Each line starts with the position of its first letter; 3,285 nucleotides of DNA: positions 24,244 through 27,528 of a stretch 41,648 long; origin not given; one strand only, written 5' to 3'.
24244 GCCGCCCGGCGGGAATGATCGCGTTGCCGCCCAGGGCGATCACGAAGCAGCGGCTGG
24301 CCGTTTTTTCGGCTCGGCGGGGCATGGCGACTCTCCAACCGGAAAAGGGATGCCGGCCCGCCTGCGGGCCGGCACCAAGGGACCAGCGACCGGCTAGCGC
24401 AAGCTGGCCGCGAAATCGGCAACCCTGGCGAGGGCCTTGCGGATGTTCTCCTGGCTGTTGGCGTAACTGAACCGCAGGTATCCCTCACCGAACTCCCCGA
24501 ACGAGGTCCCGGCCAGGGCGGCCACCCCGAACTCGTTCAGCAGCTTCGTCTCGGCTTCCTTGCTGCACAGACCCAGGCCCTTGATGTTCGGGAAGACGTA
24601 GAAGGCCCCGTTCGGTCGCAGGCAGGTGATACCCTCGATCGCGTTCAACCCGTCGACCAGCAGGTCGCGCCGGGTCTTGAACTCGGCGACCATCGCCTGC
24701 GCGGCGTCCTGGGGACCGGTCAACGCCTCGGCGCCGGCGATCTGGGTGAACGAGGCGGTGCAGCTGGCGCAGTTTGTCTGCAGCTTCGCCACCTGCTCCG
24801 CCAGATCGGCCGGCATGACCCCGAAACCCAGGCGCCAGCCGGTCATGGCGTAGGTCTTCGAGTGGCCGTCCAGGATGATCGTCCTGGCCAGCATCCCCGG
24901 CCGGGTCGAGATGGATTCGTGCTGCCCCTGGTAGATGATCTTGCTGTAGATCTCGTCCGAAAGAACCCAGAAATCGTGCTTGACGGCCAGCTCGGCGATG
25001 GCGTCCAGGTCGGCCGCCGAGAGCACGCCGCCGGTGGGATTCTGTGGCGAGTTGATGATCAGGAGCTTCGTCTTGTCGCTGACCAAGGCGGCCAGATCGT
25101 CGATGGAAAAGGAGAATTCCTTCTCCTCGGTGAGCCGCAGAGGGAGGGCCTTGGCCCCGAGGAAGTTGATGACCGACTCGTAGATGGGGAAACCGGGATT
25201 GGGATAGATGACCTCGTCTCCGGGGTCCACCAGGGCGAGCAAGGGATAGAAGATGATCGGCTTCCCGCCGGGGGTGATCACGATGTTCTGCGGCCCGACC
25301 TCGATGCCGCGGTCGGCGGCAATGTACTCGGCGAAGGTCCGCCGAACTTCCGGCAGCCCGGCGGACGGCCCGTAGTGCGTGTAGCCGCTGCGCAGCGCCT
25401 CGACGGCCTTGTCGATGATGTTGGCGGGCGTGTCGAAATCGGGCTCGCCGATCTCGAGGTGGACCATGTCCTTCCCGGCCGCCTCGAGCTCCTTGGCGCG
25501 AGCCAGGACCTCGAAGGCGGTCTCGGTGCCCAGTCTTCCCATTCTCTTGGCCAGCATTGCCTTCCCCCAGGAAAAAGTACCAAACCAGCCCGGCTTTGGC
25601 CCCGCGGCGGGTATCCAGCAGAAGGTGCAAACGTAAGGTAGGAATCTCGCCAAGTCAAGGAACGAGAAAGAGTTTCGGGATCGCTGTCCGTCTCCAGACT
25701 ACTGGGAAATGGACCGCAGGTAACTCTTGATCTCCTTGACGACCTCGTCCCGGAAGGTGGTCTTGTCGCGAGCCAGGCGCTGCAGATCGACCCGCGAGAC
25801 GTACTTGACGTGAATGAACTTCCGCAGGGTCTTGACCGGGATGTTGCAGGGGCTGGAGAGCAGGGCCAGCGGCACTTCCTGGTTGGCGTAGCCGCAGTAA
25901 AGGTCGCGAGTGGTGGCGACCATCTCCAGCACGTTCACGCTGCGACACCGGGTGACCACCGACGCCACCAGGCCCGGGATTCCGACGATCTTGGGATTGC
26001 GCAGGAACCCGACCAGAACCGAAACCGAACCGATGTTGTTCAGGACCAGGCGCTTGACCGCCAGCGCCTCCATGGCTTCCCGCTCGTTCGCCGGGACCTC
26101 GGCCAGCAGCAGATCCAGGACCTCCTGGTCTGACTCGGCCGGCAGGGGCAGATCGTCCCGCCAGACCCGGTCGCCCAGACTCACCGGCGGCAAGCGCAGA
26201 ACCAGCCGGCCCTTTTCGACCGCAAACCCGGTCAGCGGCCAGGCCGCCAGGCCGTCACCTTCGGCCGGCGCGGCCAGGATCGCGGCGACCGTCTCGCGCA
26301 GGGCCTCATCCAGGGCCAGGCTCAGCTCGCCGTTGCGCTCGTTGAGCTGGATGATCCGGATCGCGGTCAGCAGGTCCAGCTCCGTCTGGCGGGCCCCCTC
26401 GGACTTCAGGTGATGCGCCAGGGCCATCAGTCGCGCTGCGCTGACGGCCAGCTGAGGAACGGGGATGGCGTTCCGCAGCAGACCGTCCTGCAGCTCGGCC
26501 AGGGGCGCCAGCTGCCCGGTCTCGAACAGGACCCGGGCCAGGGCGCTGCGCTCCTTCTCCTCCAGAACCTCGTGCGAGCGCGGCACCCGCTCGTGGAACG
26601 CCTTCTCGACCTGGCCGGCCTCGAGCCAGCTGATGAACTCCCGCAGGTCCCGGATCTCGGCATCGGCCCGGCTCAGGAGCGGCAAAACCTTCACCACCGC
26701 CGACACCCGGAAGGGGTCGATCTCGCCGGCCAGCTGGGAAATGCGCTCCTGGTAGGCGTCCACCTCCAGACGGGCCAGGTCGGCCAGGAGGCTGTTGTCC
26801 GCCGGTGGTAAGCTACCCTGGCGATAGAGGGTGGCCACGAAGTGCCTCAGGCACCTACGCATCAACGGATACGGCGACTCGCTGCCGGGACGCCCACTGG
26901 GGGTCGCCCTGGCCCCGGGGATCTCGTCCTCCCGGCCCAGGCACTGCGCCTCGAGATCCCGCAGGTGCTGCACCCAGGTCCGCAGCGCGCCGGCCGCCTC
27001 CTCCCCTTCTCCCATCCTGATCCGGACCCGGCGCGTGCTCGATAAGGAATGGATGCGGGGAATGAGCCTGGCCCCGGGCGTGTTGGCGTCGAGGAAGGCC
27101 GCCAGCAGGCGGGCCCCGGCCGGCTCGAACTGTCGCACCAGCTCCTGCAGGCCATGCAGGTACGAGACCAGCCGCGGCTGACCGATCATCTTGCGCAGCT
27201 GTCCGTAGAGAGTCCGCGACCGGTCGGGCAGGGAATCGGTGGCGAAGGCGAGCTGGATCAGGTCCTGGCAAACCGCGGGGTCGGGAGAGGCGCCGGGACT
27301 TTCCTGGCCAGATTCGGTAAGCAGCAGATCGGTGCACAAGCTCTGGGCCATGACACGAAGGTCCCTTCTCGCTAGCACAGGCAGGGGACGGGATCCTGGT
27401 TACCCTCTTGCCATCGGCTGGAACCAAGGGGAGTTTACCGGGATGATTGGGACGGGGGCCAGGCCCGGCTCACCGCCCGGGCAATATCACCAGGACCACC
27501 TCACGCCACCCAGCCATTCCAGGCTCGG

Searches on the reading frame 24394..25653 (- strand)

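Call 3: search_protein_families(library=pfam, proteins=[window:24394-25653:-], max_evalue=0.1)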
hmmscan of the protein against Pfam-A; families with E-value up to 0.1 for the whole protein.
window:24394-25653:- (419 aa): 6 families
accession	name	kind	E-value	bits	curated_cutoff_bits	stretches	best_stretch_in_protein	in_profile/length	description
PF00155.27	Aminotran_1_2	-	3.5e-70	237.4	19.7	1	61-410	1-360/361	Aminotransferase class I and II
PF01053.26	Cys_Met_Meta_PP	-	3.4e-05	23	27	1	122-235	68-175/381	Cys/Met metabolism PLP-dependent enzyme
PF01041.23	DegT_DnrJ_EryC1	-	0.0001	22.1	19.8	1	139-233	58-145/360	DegT/DnrJ/EryC1/StrS aminotransferase family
PF12897.13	Asp_aminotransf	-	0.0042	16.4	27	1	93-266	64-252/421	Aspartate amino-transferase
PF04055.27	Radical_SAM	-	0.021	15.5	29.5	1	9-100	11-88/166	Radical SAM superfamily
PF00266.25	Aminotran_5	-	0.022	14.2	21.5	1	139-233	79-175/371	Aminotransferase class-V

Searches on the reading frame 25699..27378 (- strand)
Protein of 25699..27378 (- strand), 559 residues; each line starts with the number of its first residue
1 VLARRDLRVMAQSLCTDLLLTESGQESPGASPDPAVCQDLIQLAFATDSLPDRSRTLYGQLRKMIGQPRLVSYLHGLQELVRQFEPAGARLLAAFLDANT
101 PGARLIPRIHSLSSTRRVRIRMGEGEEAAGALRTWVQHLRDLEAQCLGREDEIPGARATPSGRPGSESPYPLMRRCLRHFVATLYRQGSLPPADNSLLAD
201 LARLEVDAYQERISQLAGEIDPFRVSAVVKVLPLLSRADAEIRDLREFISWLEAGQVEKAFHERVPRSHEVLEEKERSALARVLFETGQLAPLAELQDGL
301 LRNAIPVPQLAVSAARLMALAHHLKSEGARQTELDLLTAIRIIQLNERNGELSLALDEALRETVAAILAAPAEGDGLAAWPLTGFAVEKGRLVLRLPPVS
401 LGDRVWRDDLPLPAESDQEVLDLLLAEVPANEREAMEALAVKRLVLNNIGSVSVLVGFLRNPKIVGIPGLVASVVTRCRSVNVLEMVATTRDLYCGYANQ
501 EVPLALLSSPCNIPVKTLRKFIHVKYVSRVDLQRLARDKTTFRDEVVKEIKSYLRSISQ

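Call 3: search_protein_families(library=pfam, proteins=[window:25699-27378:-], max_evalue=0.1)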
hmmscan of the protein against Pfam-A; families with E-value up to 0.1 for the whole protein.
window:25699-27378:- (559 aa): 0 families

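Call 4: search_protein_families(library=ncbifam, proteins=[window:25699-27378:-], max_evalue=0.1)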
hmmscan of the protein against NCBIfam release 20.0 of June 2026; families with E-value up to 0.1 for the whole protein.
window:25699-27378:- (559 aa): 0 families

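Call 43: search_solved_structures(query=A5, max_evalue=10)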
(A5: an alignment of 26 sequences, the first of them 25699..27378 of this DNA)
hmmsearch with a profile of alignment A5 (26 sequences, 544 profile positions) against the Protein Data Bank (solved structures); distinct sequences matched with E-value up to 10: 2.
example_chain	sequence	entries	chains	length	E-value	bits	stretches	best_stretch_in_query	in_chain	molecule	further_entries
9e6q_AX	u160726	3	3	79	0.039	16.4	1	248-314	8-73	Large ribosomal subunit protein uL29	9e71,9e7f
2vjw_A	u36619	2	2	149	0.69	12.3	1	234-319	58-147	GAF FAMILY PROTEIN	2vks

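Call 44: search_protein_families(library=pfam, alignment_id=A5, max_evalue=10)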
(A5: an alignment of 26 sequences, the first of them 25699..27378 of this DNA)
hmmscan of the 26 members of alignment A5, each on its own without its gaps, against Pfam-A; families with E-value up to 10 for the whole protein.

A. member 1, window:25699-27378:- (559 aa): 0 families

B. families by the number of members that match (of 26 scanned): 14 families
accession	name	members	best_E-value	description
PF14760.11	Rnk_N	2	0.026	Rnk N-terminus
PF18222.6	PilN_bio_d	1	0.041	PilN biogenesis protein dimerization domain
PF21151.2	CSN1_C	1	0.074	COP9 signalosome complex subunit 1, C-terminal helix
PF13657.11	Couple_hipA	1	0.11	HipA N-terminal domain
PF19464.4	DUF6001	1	0.11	Family of unknown function (DUF6001)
PF22931.4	SAM_TNK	1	0.12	SAM domain-like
PF09488.16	Osmo_MPGsynth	1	0.12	Mannosyl-3-phosphoglycerate synthase (osmo_MPGsynth)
PF10809.13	DUF2732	1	0.14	Protein of unknown function (DUF2732)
PF04606.18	Ogr_Delta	1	0.15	Ogr/Delta-like zinc finger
PF08385.17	DHC_N1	1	0.21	Dynein heavy chain, N-terminal region 1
PF12836.13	HHH_3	1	0.21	Helix-hairpin-helix motif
PF17059.10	MGTL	1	0.38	MgtA leader peptide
PF02271.21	UCR_14kD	1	0.42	Ubiquinol-cytochrome C reductase complex 14kD subunit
PF02066.20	Metallothio_11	1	0.88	Metallothionein family 11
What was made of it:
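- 25699..27378 (-): C559: cytoplasmic protein of unknown family. It is usually downstream of the module but is not a core part. No Pfam or PDB hit in 26 members (calls 43, 44).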
